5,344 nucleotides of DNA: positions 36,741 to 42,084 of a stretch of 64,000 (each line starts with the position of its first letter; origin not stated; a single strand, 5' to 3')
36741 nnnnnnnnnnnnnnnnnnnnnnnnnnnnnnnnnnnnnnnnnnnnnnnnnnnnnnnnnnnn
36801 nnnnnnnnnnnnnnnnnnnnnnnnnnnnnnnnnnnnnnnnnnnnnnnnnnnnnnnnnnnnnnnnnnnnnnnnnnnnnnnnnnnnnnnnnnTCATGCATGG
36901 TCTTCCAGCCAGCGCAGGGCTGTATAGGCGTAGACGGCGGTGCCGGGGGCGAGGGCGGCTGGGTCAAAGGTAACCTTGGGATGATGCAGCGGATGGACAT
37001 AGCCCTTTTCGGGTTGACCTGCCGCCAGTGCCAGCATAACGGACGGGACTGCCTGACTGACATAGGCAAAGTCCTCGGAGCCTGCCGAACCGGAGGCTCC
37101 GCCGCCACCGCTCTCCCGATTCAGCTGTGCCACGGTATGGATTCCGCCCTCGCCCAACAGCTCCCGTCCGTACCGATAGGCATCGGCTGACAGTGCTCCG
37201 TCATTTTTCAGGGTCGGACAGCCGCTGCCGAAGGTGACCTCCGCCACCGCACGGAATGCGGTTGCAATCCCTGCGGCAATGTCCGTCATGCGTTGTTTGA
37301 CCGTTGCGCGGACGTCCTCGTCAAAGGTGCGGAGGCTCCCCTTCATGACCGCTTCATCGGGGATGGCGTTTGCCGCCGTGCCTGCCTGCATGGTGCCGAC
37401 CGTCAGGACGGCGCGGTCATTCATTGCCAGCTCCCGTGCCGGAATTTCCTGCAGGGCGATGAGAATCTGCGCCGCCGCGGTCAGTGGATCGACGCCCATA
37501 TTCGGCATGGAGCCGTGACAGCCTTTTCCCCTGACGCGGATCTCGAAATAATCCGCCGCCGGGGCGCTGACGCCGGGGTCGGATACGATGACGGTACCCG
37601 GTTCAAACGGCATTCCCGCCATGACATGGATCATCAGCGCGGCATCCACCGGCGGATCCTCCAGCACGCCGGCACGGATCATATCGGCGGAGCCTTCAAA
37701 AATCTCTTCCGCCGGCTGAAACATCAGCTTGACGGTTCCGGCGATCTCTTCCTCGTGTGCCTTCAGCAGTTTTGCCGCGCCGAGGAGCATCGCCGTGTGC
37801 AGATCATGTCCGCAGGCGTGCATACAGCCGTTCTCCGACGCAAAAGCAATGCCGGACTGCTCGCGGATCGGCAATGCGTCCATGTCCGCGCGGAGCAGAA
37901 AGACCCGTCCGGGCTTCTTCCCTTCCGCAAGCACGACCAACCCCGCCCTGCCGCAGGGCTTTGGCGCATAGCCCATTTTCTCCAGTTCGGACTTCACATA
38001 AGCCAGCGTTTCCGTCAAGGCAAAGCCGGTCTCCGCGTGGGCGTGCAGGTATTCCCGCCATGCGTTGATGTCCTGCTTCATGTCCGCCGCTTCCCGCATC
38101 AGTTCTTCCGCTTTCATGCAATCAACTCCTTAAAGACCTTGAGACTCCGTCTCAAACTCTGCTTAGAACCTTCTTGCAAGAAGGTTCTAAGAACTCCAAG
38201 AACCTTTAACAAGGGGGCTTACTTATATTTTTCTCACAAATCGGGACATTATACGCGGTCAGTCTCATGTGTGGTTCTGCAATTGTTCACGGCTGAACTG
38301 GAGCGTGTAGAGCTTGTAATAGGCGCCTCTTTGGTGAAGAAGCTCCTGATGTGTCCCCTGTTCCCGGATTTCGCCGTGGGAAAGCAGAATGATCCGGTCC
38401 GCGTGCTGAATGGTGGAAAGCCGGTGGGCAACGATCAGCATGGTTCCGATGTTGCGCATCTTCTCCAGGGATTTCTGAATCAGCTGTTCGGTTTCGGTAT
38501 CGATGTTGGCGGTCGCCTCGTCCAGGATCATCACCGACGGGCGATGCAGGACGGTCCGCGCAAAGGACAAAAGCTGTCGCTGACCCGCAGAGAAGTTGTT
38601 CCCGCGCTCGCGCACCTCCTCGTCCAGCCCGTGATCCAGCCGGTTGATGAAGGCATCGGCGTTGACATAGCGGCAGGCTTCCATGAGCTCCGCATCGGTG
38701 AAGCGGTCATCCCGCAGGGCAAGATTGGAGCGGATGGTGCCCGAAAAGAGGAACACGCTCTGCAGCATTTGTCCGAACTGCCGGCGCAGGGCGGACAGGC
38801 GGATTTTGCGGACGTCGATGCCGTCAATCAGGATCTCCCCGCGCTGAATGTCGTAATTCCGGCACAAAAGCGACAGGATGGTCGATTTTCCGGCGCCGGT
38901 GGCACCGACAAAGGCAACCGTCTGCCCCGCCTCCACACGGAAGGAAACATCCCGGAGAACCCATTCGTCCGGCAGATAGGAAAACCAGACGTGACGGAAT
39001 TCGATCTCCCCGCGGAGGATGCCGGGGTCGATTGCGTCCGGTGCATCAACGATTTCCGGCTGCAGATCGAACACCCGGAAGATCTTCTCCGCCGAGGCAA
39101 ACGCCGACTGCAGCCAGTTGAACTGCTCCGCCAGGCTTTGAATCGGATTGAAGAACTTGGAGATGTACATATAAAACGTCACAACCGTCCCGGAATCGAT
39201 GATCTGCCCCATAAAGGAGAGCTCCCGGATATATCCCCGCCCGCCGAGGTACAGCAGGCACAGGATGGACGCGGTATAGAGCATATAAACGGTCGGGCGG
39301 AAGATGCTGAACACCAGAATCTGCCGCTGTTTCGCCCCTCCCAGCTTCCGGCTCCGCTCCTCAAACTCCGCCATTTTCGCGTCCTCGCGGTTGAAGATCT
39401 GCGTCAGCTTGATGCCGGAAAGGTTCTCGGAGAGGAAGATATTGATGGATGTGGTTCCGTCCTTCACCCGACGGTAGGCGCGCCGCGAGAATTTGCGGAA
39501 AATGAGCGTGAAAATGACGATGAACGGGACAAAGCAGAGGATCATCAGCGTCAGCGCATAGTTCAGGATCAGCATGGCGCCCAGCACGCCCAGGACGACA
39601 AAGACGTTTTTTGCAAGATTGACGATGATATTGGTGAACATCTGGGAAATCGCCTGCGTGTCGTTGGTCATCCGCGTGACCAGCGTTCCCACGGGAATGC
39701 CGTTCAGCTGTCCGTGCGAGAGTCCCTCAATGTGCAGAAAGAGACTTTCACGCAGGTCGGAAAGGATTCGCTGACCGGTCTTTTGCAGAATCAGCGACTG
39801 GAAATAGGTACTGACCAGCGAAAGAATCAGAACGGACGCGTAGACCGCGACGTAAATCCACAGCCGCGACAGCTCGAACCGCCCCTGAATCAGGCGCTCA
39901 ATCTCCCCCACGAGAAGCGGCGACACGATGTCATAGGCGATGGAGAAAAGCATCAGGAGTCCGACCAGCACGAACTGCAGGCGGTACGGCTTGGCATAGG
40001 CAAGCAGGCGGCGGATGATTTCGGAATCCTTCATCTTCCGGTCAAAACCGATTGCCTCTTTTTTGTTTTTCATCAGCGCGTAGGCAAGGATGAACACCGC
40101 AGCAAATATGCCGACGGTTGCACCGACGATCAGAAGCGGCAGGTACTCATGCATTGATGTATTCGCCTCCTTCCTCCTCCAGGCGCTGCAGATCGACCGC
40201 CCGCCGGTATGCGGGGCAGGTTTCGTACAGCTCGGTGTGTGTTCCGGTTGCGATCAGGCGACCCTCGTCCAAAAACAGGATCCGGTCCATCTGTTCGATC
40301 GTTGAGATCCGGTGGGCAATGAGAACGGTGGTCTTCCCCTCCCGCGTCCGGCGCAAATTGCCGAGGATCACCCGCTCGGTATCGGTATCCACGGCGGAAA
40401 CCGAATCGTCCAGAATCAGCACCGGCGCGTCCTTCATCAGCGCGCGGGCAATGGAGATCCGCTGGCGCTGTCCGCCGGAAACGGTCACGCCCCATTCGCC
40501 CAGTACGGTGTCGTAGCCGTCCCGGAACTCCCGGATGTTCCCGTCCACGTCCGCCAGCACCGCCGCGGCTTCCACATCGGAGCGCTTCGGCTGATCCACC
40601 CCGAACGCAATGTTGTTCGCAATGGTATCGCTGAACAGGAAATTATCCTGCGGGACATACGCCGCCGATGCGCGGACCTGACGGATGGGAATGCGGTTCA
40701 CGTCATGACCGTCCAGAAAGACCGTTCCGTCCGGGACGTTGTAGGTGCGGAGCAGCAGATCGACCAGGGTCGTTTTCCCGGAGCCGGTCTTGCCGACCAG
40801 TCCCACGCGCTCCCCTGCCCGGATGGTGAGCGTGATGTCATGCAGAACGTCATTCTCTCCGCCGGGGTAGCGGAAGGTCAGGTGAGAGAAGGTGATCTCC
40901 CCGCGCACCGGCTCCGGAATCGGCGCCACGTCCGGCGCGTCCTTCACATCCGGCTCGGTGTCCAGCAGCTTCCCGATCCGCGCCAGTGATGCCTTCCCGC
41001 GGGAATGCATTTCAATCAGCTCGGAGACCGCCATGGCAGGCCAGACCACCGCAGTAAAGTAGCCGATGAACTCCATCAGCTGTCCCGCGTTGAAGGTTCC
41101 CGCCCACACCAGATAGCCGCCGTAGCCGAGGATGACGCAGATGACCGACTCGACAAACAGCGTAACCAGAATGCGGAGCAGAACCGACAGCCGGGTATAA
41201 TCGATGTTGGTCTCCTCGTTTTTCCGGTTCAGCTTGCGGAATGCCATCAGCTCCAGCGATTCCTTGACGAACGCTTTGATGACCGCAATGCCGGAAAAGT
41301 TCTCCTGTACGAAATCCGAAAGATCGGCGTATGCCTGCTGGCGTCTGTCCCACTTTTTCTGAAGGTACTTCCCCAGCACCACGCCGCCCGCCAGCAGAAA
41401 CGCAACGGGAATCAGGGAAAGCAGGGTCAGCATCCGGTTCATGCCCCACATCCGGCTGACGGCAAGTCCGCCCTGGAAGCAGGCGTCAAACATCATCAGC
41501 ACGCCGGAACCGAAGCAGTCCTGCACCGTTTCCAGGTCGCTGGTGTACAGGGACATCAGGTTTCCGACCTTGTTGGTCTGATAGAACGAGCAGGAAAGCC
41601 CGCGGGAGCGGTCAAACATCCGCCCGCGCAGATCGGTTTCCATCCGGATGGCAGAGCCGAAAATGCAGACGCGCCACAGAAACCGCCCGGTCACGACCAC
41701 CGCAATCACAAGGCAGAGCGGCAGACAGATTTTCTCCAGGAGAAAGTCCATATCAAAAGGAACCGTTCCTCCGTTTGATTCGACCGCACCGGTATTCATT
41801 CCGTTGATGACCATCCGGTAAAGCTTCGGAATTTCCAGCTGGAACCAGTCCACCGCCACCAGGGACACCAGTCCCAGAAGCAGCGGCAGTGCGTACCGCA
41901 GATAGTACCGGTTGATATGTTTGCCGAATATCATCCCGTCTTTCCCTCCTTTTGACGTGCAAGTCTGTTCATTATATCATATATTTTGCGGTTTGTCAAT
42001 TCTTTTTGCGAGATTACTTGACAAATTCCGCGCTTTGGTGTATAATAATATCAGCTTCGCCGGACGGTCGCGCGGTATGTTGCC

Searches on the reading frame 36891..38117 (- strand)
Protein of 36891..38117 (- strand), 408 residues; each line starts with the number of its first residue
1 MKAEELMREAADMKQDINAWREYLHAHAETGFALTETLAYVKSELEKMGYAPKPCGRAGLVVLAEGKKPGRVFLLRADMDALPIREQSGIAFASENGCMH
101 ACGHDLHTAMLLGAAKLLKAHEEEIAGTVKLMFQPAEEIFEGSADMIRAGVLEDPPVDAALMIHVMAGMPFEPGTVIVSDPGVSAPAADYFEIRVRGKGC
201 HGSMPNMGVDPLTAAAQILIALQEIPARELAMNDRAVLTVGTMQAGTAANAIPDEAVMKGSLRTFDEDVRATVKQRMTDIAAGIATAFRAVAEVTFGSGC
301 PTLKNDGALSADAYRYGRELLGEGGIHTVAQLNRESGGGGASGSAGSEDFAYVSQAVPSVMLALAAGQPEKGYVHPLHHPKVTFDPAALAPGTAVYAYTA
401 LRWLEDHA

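Call 13: search_protein_families(library=pfam, proteins=[window:36891-38117:-])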
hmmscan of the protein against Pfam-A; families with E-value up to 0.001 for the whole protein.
window:36891-38117:- (408 aa): 2 families
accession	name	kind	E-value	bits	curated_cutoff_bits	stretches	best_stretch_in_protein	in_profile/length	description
PF01546.33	Peptidase_M20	-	1.6e-35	123.3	24.6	1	74-401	1-205/206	Peptidase family M20/M25/M40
PF07687.19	M20_dimer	-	1.5e-14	54.3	21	1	191-282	9-100/107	Peptidase dimerisation domain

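Call 24: find_encoding_contigs(protein=window:36891-38117:-, flank=3000, max_places=10)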
Protein window:36891-38117:- (408 aa): 2 contigs read that carry it; 1 place shown.
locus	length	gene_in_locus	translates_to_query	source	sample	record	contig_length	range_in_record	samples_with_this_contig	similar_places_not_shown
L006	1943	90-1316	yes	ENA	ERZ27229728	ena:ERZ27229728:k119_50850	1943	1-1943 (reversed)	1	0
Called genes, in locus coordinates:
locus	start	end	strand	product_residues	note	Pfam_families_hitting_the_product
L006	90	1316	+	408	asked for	PF01546:Peptidase_M20, PF07687:M20_dimer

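Call 32: find_homologous_proteins(query=window:36891-38117:-, max_evalue=1e-60)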
Query window:36891-38117:- (408 aa): 7186 proteins with E <= 1e-60 among 8000 candidates; the best 120 are listed.
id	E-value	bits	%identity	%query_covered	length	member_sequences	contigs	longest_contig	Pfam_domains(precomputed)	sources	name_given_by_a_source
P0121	7.3e-265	896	99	100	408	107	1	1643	PF01546.34,PF07687.20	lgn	-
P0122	1.6e-219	747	84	100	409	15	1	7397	PF01546.34,PF07687.20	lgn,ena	-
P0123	7.8e-213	725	82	100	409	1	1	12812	PF01546.34,PF07687.20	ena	-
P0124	7.9e-213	725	82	100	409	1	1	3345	PF01546.34,PF07687.20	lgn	-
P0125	2.6e-212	723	82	100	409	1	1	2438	PF01546.34,PF07687.20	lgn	-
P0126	5.5e-212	722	82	100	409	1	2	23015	PF01546.34,PF07687.20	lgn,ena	-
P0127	8.8e-212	721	82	100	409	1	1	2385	PF01546.34,PF07687.20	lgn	-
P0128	1.1e-211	721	82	100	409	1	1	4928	PF01546.34,PF07687.20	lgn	-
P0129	1.6e-211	721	82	100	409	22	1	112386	PF01546.34,PF07687.20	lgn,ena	-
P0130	2.1e-211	720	82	100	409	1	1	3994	PF01546.34,PF07687.20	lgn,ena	-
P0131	2.4e-211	720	82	100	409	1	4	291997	PF01546.34,PF07687.20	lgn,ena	-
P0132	3.2e-211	720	82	100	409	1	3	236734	PF01546.34,PF07687.20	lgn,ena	-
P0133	4.0e-211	719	82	100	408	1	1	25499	PF01546.34,PF07687.20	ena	-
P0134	6.3e-211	719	82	100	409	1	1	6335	PF01546.34,PF07687.20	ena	-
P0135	8.2e-211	718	81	100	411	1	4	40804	PF01546.34,PF07687.20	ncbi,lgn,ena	-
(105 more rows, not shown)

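Call 42: find_encoding_contigs(protein=P0122, flank=3000, max_places=3)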
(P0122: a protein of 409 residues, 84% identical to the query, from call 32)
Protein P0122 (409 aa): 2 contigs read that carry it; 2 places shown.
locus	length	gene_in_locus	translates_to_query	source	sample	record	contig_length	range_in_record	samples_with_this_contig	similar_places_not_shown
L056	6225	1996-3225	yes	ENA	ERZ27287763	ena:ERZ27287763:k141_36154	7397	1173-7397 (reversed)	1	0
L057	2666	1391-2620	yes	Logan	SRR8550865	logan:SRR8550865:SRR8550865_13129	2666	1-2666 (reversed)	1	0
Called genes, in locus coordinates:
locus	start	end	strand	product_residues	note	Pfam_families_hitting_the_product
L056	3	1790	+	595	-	?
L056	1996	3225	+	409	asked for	PF01546:Peptidase_M20, PF07687:M20_dimer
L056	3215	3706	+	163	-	PF01451:LMWPc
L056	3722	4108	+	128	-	PF00293:NUDIX, PF14815:NUDIX_4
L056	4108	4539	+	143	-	PF00583:Acetyltransf_1, PF13508:Acetyltransf_7, PF13673:Acetyltransf_10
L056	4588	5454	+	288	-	PF04055:Radical_SAM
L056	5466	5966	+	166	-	PF00636:Ribonuclease_3 (weak)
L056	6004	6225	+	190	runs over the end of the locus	PF28474:DUF8412, PF13376:OmdA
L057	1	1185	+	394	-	?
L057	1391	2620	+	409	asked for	PF01546:Peptidase_M20, PF07687:M20_dimer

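Call 43: find_encoding_contigs(protein=P0129, flank=3000, max_places=3)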
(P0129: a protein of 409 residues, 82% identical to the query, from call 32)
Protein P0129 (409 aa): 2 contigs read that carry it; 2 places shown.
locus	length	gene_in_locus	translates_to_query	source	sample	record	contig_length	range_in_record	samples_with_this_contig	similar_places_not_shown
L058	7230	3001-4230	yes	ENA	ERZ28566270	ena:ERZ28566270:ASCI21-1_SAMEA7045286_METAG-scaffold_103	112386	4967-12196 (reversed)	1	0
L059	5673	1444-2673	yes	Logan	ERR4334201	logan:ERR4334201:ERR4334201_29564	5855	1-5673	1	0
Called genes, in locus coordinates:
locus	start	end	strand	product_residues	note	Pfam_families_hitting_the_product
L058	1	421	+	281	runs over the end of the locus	PF04072:LCM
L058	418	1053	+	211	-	PF14196:ATC_hydrolase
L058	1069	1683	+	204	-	PF14196:ATC_hydrolase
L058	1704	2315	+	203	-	PF01209:Ubie_methyltran, PF13489:Methyltransf_23, PF05219:DREV (weak), PF05401:NodS (weak), PF13649:Methyltransf_25, PF13847:Methyltransf_31, PF08241:Methyltransf_11, PF08242:Methyltransf_12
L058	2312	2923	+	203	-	-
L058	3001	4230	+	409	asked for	PF01546:Peptidase_M20, PF07687:M20_dimer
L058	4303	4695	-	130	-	-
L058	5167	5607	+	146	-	-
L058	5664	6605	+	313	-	-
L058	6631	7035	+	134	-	PF16804:DUF5071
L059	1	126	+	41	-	?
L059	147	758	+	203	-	PF01209:Ubie_methyltran, PF13489:Methyltransf_23, PF05219:DREV (weak), PF05401:NodS (weak), PF13649:Methyltransf_25, PF13847:Methyltransf_31, PF08241:Methyltransf_11, PF08242:Methyltransf_12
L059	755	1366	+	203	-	-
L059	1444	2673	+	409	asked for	PF01546:Peptidase_M20, PF07687:M20_dimer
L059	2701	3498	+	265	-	-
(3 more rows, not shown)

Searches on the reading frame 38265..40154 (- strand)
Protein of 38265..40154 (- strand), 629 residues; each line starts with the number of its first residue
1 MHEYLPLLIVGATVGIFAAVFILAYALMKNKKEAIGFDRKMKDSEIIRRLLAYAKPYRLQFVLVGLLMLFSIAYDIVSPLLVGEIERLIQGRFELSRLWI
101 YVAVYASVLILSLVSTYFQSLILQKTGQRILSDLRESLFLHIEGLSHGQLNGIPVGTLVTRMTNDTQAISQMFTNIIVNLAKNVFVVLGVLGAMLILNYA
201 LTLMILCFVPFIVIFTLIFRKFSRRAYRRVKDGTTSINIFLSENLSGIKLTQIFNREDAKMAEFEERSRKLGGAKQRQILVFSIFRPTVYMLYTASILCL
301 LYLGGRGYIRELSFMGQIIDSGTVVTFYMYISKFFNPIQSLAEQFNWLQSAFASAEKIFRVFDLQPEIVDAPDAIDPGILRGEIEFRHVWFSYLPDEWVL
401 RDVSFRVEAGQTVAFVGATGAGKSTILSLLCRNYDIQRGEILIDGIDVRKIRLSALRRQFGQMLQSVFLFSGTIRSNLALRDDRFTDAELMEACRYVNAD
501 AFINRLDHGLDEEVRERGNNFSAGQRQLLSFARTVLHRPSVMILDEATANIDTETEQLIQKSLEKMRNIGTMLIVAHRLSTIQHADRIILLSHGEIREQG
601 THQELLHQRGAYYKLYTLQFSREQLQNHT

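Call 13: search_protein_families(library=pfam, proteins=[window:38265-40154:-])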
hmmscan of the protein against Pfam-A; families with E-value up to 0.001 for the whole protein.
window:38265-40154:- (629 aa): 5 families
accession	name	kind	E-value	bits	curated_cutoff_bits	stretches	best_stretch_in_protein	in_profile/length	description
PF00664.28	ABC_membrane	-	4.2e-35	122.2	28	1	62-337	2-273/274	ABC transporter transmembrane region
PF00005.33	ABC_tran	-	5.4e-29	102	25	1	400-549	1-137/137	ABC transporter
PF02463.25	SMC_N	-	2.6e-05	24.2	40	1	465-593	135-213/220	RecF/RecN/SMC N terminal domain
PF13401.12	AAA_22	-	0.00051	20.8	27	0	412-574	7-121/130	AAA domain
PF13191.12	AAA_16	-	0.00088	20.2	32.6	0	409-567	21-160/167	AAA ATPase domain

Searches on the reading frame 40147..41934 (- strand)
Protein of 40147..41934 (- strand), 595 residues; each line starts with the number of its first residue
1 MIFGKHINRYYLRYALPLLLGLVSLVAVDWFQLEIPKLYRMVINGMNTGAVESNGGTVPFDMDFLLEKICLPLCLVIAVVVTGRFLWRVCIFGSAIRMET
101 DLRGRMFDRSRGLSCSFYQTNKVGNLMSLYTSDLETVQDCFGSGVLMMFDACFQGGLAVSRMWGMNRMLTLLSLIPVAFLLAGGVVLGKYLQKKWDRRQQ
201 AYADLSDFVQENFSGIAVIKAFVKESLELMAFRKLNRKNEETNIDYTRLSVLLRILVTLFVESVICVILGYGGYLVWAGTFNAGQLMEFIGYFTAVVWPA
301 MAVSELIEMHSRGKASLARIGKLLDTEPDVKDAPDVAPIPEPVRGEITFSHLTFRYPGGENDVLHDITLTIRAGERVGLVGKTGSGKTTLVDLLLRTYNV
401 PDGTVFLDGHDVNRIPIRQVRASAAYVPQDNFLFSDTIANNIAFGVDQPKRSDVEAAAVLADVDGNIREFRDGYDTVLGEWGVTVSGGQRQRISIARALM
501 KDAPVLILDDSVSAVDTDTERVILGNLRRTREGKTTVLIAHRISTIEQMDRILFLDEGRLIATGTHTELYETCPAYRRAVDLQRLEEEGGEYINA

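Call 13: search_protein_families(library=pfam, proteins=[window:40147-41934:-])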
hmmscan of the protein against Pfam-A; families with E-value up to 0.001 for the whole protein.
window:40147-41934:- (595 aa): 3 families
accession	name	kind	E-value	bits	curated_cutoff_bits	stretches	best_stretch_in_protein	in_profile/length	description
PF00664.28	ABC_membrane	-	3.6e-32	112.6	28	1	18-299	1-273/274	ABC transporter transmembrane region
PF00005.33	ABC_tran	-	8.8e-30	104.5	25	1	364-511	1-135/137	ABC transporter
PF02463.25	SMC_N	-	0.001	19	40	0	484-553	136-209/220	RecF/RecN/SMC N terminal domain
